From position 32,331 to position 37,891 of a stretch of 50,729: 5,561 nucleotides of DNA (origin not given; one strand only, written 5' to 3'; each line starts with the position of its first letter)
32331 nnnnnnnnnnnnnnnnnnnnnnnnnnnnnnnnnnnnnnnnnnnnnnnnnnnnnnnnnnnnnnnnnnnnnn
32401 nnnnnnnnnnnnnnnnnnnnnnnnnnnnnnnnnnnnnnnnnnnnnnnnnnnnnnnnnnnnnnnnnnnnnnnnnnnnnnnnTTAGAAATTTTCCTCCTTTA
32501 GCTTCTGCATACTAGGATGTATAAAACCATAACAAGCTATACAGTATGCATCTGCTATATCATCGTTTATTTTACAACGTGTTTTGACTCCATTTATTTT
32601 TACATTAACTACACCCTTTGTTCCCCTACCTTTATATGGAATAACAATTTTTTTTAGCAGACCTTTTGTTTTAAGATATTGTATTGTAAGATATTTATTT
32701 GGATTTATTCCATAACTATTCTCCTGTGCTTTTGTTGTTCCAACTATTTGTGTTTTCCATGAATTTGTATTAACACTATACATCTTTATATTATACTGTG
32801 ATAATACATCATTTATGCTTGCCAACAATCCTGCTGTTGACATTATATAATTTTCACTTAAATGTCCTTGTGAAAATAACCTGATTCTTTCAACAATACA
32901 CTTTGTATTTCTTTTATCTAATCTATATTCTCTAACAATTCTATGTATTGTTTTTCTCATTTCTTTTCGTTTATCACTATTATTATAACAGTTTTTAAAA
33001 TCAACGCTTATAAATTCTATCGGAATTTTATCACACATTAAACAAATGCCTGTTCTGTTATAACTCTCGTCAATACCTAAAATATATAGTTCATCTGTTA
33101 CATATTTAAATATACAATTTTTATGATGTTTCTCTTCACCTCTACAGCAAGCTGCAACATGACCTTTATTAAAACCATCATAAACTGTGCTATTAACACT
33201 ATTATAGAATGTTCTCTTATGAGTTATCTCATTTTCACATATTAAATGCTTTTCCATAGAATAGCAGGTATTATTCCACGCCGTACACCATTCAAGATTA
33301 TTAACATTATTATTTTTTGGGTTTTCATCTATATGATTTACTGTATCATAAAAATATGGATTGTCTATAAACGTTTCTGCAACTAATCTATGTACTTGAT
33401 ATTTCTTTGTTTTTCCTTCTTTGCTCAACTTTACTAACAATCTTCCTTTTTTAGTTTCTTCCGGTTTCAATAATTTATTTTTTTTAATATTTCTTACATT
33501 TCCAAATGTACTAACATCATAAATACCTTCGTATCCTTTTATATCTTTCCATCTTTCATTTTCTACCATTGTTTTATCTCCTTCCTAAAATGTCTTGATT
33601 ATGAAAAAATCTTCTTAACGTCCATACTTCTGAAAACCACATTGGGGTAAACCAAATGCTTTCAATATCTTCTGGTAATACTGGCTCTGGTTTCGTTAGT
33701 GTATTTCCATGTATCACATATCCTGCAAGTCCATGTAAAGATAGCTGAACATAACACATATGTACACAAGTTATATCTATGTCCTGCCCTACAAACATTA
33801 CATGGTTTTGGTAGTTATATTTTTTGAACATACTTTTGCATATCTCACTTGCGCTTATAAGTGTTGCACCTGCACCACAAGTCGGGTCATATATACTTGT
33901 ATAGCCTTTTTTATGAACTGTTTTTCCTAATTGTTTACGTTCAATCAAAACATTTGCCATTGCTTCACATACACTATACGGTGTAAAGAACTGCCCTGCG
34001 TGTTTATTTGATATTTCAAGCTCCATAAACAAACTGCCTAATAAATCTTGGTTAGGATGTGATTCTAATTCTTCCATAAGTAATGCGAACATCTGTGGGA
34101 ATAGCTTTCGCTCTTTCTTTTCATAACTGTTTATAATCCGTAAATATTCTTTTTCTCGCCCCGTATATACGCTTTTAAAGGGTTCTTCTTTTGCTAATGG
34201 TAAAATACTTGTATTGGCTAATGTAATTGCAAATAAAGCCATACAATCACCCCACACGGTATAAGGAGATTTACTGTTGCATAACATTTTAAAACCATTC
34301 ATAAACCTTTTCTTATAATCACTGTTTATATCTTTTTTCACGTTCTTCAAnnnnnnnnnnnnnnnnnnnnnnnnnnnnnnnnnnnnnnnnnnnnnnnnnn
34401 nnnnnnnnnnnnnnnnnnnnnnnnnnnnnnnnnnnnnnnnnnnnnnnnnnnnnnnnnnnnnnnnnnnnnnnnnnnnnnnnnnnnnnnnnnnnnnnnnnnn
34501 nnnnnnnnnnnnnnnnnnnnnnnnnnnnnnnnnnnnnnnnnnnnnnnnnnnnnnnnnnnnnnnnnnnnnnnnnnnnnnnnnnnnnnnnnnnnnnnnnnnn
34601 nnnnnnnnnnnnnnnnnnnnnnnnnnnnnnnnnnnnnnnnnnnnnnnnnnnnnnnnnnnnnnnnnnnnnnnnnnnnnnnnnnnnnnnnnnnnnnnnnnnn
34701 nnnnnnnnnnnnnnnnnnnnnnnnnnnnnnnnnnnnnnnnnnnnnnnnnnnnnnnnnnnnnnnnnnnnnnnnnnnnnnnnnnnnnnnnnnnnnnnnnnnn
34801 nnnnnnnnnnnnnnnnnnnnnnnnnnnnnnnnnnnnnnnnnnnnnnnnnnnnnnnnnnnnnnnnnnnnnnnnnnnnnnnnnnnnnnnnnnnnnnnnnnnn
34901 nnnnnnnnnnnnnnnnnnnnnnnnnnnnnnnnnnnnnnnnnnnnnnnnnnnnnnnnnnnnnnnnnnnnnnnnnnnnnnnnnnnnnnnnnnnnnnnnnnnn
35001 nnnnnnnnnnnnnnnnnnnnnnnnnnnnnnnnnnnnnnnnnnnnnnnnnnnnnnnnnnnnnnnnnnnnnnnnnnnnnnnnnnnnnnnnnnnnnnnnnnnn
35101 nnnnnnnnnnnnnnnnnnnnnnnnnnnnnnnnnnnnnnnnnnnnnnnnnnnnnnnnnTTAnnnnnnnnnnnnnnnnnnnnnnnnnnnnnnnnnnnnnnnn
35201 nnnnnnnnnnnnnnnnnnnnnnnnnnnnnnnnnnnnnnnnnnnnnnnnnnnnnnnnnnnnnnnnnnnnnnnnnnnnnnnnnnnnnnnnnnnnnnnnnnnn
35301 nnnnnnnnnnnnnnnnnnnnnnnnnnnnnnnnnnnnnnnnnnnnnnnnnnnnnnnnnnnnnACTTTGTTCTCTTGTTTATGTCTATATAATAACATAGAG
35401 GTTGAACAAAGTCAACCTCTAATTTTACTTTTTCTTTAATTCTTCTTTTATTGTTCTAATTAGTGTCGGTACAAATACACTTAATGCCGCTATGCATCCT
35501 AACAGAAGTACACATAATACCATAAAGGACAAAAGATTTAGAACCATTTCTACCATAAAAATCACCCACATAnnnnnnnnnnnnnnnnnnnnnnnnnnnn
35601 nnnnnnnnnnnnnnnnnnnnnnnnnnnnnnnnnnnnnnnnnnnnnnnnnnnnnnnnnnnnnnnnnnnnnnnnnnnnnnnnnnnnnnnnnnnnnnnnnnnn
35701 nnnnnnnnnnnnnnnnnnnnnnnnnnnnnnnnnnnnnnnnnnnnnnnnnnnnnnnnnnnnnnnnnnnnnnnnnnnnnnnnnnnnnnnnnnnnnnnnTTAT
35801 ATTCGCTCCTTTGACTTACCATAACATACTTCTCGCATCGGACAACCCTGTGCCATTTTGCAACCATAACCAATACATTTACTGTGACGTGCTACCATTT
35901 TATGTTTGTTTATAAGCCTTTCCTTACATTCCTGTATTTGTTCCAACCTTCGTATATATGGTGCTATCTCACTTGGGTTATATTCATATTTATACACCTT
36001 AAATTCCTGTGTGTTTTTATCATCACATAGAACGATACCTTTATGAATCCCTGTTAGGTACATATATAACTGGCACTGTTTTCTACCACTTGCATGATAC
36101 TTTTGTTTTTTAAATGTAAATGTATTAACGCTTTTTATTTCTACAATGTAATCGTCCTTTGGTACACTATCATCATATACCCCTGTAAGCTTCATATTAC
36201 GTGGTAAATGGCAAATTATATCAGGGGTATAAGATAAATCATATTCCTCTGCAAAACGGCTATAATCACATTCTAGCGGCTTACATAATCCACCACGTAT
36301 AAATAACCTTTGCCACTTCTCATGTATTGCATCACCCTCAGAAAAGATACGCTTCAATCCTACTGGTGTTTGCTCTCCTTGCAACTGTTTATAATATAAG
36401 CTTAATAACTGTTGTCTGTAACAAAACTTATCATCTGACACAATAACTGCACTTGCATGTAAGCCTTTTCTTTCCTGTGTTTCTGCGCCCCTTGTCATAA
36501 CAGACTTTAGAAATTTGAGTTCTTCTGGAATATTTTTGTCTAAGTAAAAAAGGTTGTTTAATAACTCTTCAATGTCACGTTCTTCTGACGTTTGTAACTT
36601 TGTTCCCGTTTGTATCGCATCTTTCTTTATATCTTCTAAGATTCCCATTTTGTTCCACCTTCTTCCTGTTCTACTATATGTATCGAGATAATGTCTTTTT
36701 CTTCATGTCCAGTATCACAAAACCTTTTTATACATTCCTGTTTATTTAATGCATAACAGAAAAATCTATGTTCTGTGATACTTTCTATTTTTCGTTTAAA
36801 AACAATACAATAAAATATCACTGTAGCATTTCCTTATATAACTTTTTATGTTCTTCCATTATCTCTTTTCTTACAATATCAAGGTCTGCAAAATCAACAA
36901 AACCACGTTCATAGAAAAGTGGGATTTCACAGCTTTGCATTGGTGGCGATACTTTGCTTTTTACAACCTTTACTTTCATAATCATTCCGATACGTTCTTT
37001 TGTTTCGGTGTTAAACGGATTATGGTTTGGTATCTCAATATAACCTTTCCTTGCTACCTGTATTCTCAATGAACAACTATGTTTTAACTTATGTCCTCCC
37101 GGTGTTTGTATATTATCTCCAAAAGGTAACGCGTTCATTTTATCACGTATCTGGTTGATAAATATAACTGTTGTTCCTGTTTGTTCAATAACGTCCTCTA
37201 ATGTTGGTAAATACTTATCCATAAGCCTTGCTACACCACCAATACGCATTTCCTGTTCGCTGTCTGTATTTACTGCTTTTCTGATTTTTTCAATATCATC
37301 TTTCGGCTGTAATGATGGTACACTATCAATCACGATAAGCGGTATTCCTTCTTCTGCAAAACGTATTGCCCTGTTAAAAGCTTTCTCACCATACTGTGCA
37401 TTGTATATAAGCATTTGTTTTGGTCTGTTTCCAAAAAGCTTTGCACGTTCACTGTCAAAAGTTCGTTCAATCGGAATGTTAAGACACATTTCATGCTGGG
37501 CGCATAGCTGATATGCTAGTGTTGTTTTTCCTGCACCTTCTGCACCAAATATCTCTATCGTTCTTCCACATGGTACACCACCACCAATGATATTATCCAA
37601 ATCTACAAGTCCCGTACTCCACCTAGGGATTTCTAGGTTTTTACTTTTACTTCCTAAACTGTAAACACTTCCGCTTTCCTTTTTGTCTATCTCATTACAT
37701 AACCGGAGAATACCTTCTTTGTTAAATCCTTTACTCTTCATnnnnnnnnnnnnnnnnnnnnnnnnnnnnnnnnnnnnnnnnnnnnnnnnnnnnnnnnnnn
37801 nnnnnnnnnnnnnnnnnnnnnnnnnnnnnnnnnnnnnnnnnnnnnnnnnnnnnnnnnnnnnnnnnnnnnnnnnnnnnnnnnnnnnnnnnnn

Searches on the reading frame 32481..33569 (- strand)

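Call 35: search_protein_families(library=phrogs, proteins=[window:32481-33569:-], max_evalue=0.00001)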
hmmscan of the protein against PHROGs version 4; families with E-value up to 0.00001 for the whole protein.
window:32481-33569:- (362 aa): 7 families
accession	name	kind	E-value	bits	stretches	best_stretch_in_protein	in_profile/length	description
phrog_59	-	DNA, RNA and nucleotide metabolism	2.6e-40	140.1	1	1-233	134-340/423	HNH endonuclease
phrog_959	-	DNA, RNA and nucleotide metabolism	2.3e-33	115.9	1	2-124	3-126/138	HNH endonuclease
phrog_1492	-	DNA, RNA and nucleotide metabolism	4.1e-24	86.5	1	3-100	43-155/414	HNH endonuclease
phrog_37683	-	unknown function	4.8e-16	59.7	1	17-102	121-206/279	-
phrog_159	-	DNA, RNA and nucleotide metabolism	1.3e-11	45.1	1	161-357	88-255/330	RuvC-like Holliday junction resolvase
phrog_20162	-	DNA, RNA and nucleotide metabolism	2.7e-08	35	1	104-160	30-85/88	HNH endonuclease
phrog_99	-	DNA, RNA and nucleotide metabolism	2e-07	32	1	16-102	119-203/383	HNH endonuclease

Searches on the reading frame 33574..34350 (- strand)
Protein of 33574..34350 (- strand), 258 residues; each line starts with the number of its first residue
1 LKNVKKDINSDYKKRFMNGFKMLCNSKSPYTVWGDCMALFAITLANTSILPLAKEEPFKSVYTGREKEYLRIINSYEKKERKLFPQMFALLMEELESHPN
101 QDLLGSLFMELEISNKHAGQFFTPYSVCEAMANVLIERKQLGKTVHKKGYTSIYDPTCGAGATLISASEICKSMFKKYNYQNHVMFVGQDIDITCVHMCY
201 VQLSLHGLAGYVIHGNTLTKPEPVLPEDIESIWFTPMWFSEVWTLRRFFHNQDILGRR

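Call 35: search_protein_families(library=phrogs, proteins=[window:33574-34350:-], max_evalue=0.00001)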
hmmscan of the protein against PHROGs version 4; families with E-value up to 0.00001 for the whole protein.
window:33574-34350:- (258 aa): 5 families
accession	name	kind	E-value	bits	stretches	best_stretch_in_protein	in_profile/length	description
phrog_5696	-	unknown function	1.2e-80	271.5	1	2-254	9-242/250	-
phrog_23459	-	unknown function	3.1e-20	73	1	12-220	426-620/649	-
phrog_2713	-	unknown function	1.2e-14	55.2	1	100-222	168-284/520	-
phrog_1071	-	other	1.9e-08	34.9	1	86-220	36-158/223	DNA methyltransferase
phrog_34860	-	unknown function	4.6e-06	25.8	1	112-221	207-314/830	-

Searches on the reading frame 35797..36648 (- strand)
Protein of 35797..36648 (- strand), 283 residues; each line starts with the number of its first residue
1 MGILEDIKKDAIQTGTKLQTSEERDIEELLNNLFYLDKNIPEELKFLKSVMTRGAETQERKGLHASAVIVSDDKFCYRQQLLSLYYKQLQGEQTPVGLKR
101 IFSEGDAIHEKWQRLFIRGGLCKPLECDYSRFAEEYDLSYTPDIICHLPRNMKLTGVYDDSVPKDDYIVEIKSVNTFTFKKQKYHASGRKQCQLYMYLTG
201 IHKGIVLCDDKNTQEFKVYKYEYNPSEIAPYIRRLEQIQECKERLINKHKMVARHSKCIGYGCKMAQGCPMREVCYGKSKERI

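Call 35: search_protein_families(library=phrogs, proteins=[window:35797-36648:-], max_evalue=0.00001)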
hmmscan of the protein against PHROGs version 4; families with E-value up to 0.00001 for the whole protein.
window:35797-36648:- (283 aa): 4 families
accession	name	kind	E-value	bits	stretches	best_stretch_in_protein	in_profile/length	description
phrog_2506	-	DNA, RNA and nucleotide metabolism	1.2e-13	51.9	1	17-280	40-338/342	exonuclease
phrog_1706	-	DNA, RNA and nucleotide metabolism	6.1e-13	49.9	1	63-280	45-247/293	CRISPR/Cas system associated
phrog_1990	-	DNA, RNA and nucleotide metabolism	5.3e-12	46.7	1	56-280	31-240/290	Cas4-domain exonuclease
phrog_434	-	DNA, RNA and nucleotide metabolism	8.1e-08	32.8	1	165-238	156-232/372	RecE-like recombination exonuclease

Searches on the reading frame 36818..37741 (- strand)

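Call 35: search_protein_families(library=phrogs, proteins=[window:36818-37741:-], max_evalue=0.00001)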
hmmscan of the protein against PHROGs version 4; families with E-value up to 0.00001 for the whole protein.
window:36818-37741:- (307 aa): 3 families
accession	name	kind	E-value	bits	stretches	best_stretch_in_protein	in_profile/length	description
phrog_97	-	other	5.7e-49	168.6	1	17-232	26-254/506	UvsX-like recombinase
phrog_8337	-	DNA, RNA and nucleotide metabolism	9.3e-19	68.9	1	39-230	48-240/273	DNA repair protein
phrog_9666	-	unknown function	2.4e-14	53.5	1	134-278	565-704/779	-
